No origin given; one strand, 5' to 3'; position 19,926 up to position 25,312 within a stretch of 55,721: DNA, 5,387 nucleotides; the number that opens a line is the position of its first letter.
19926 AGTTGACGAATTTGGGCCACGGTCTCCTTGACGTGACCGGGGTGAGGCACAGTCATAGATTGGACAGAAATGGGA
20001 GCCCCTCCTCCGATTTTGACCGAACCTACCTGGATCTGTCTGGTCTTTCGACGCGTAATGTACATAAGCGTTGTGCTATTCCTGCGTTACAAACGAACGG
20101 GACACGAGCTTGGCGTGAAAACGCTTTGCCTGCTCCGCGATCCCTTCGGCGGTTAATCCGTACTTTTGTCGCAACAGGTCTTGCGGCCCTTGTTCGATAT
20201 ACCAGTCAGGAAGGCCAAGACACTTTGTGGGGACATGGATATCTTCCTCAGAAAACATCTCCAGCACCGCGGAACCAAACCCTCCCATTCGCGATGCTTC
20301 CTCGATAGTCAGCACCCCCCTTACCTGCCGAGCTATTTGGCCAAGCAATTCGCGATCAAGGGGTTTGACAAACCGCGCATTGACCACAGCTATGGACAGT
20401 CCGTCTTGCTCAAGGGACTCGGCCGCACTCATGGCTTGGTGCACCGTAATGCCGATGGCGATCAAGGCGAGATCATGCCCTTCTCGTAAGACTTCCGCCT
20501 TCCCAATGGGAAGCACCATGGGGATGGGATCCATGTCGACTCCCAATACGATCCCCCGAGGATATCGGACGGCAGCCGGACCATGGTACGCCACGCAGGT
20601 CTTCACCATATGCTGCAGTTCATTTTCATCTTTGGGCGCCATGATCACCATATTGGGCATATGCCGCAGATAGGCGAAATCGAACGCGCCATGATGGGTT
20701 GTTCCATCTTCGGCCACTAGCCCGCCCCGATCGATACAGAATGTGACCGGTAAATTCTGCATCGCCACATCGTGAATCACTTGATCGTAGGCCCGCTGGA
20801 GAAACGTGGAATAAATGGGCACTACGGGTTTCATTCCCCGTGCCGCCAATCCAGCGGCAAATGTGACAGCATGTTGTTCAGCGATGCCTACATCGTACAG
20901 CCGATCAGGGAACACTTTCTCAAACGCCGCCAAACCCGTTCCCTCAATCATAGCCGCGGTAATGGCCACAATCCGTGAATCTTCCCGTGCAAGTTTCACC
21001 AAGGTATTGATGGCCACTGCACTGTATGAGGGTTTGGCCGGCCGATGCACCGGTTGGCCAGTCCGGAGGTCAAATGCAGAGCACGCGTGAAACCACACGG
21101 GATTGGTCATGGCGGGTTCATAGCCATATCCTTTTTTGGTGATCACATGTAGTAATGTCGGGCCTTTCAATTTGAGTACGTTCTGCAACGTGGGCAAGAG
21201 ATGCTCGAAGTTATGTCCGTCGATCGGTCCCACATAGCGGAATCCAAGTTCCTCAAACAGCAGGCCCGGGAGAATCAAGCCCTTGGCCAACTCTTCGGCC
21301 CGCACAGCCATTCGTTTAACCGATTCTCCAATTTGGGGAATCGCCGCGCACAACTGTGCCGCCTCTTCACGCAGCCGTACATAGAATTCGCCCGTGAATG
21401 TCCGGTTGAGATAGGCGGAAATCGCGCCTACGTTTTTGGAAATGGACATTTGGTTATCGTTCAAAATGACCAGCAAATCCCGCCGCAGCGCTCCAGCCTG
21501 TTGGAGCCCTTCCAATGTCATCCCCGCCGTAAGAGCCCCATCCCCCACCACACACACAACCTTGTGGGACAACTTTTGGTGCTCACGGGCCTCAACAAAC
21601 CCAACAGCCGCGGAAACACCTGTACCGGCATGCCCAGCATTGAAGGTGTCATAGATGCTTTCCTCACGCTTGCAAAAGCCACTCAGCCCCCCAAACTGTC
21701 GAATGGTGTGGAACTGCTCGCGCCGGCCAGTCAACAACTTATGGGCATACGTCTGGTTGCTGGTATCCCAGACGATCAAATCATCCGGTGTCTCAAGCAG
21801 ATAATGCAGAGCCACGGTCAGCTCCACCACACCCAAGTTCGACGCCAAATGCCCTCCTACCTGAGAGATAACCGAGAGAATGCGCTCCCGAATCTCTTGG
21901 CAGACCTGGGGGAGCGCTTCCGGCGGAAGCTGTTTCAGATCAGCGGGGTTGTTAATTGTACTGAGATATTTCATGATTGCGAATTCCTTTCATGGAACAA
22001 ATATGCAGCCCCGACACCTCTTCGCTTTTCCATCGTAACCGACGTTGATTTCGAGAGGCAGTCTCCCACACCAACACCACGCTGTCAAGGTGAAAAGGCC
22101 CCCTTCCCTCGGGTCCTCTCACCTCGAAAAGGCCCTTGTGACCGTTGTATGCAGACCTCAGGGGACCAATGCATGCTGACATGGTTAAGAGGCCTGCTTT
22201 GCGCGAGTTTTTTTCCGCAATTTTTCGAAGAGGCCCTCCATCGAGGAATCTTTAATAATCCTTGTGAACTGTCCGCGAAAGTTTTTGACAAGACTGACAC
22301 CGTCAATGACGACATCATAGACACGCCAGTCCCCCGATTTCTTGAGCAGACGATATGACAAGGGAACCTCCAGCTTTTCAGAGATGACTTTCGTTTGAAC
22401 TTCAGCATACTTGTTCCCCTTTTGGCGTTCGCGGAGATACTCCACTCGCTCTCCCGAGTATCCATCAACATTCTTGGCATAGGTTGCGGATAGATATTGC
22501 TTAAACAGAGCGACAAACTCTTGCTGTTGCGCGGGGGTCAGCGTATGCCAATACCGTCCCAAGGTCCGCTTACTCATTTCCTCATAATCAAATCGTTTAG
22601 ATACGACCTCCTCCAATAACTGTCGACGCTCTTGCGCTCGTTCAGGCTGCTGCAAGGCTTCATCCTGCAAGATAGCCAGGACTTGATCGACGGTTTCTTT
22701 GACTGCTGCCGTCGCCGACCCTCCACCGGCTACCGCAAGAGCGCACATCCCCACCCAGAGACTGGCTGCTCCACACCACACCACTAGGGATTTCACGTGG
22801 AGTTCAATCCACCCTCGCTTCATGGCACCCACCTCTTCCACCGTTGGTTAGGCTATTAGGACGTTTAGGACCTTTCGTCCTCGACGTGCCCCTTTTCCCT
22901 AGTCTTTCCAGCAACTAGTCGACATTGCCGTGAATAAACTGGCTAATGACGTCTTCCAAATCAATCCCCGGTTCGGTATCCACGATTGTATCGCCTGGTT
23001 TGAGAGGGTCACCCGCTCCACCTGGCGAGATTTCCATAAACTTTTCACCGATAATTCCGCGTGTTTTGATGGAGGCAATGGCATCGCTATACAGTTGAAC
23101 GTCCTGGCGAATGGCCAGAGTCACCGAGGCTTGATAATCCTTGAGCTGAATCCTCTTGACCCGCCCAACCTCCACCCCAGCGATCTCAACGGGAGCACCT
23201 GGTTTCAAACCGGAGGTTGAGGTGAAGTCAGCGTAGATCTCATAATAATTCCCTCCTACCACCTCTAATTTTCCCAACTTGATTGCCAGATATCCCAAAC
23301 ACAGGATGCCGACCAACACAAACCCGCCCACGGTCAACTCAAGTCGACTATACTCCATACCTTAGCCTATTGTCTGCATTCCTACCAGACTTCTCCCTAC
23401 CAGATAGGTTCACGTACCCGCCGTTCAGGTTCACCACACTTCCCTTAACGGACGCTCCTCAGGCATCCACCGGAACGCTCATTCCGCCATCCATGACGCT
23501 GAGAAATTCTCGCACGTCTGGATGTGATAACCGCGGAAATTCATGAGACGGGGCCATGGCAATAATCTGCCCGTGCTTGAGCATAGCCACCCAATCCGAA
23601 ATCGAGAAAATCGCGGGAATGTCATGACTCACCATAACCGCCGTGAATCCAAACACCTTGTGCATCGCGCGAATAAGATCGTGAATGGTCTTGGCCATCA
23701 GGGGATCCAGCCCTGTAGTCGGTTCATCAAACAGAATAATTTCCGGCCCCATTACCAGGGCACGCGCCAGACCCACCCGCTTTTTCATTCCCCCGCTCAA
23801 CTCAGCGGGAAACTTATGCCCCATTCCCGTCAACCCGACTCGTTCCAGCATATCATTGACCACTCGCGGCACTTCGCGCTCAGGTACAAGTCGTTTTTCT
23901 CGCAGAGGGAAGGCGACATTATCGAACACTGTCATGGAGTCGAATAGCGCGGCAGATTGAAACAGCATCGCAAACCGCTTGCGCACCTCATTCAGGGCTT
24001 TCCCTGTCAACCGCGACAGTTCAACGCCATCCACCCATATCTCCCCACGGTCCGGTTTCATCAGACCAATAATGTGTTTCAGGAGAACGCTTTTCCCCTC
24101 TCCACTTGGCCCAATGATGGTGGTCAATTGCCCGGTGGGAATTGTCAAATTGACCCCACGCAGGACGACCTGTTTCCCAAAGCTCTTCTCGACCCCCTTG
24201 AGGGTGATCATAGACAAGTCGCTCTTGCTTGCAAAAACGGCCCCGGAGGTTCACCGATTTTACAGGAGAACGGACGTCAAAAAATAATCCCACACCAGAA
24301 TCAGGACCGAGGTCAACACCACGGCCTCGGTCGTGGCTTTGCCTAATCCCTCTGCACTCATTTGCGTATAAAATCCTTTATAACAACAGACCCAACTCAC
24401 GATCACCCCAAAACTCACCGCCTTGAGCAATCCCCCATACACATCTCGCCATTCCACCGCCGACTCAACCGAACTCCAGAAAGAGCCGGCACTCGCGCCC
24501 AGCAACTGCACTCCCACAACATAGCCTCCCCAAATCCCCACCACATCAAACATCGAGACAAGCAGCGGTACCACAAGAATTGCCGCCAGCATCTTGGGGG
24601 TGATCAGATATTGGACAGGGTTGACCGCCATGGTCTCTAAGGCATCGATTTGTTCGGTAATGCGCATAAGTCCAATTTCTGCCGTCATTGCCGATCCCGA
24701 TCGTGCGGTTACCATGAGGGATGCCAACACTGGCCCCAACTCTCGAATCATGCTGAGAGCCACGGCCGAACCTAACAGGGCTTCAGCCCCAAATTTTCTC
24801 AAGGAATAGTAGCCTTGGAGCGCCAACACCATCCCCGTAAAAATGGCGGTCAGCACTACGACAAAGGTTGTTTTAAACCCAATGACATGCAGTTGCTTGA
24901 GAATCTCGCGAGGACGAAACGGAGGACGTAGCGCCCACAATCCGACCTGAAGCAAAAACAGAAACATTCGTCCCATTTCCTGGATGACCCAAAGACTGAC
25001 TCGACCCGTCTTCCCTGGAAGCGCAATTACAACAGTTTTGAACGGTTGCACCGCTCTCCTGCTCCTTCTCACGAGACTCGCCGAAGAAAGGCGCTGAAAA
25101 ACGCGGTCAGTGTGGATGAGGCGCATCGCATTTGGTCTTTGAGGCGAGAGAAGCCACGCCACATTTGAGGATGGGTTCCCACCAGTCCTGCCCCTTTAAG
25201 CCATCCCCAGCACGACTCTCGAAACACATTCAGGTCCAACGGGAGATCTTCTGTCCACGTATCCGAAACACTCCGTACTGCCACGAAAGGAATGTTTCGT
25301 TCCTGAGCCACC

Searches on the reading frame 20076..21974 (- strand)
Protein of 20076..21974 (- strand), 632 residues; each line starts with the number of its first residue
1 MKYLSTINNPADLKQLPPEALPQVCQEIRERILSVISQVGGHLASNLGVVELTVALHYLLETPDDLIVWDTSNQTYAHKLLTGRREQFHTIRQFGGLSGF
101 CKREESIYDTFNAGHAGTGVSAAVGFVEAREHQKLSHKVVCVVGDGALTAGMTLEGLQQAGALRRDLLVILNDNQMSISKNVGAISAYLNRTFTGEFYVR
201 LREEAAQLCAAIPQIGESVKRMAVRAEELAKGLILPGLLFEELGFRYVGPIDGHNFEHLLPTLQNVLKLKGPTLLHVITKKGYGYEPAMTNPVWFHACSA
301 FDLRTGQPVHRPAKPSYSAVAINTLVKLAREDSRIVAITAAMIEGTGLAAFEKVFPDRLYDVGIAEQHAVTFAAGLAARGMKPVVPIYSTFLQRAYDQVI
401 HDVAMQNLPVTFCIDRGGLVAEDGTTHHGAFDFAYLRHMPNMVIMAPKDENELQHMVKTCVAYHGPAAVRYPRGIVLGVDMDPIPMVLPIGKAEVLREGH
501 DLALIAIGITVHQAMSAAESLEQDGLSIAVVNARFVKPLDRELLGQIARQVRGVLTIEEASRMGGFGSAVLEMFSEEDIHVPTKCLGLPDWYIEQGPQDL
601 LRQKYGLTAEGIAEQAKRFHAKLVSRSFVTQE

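Call 26: search_protein_families(library=pfam, proteins=[window:20076-21974:-], max_evalue=0.00001)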
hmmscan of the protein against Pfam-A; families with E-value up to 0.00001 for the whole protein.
window:20076-21974:- (632 aa): 4 families
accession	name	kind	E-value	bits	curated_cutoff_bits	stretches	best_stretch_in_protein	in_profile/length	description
PF13292.11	DXP_synthase_N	-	7.8e-113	376.7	21.2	1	4-279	1-274/274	1-deoxy-D-xylulose-5-phosphate synthase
PF02779.29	Transket_pyr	-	1.2e-46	158.9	27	1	315-474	3-170/174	Transketolase, pyrimidine binding domain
PF02780.25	Transketolase_C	-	1.9e-34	118.7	25.9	1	491-612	1-124/124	Transketolase, C-terminal domain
PF02775.26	TPP_enzyme_C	-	9e-07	29.2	21.9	0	102-176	16-84/151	Thiamine pyrophosphate enzyme, C-terminal TPP binding domain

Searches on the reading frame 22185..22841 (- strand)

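Call 48: search_protein_families(library=pfam, proteins=[window:22185-22841:-], max_evalue=0.00001)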
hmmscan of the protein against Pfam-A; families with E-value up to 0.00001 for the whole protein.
window:22185-22841:- (218 aa): 1 family
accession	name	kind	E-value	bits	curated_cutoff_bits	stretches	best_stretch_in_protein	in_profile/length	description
PF05494.18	MlaC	-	6.7e-56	189.1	26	1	48-210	1-166/166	MlaC protein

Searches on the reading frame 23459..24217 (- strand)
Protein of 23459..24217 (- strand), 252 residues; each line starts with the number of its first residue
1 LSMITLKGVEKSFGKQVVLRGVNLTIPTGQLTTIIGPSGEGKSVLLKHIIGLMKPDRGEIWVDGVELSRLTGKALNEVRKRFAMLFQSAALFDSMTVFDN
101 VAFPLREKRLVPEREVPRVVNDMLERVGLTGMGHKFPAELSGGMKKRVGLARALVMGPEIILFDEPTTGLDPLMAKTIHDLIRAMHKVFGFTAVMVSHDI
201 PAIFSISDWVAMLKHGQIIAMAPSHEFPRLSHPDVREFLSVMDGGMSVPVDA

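Call 48: search_protein_families(library=pfam, proteins=[window:23459-24217:-], max_evalue=0.00001)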
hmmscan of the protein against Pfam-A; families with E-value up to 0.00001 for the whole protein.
window:23459-24217:- (252 aa): 2 families
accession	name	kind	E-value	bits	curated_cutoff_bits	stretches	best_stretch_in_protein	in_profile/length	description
PF00005.33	ABC_tran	-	3.3e-35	122.1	25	1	19-168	1-137/137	ABC transporter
PF13304.12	AAA_21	-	1.3e-06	29.2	27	0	138-203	236-302/304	AAA domain, putative AbiEii toxin, Type IV TA system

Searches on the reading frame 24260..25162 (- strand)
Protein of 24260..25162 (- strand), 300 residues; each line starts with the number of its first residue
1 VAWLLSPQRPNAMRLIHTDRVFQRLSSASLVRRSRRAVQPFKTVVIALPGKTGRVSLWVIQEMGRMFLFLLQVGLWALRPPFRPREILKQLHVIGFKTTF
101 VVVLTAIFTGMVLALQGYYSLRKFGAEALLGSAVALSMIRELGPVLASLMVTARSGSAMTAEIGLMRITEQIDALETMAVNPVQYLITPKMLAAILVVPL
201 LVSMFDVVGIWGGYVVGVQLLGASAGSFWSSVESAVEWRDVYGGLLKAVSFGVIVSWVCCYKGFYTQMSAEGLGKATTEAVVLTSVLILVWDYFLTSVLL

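Call 48: search_protein_families(library=pfam, proteins=[window:24260-25162:-], max_evalue=0.00001)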
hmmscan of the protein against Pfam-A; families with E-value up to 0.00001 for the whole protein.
window:24260-25162:- (300 aa): 1 family
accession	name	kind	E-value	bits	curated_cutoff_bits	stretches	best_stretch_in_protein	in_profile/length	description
PF02405.21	MlaE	-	1.8e-83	279.7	22.5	1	87-297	1-211/212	Permease MlaE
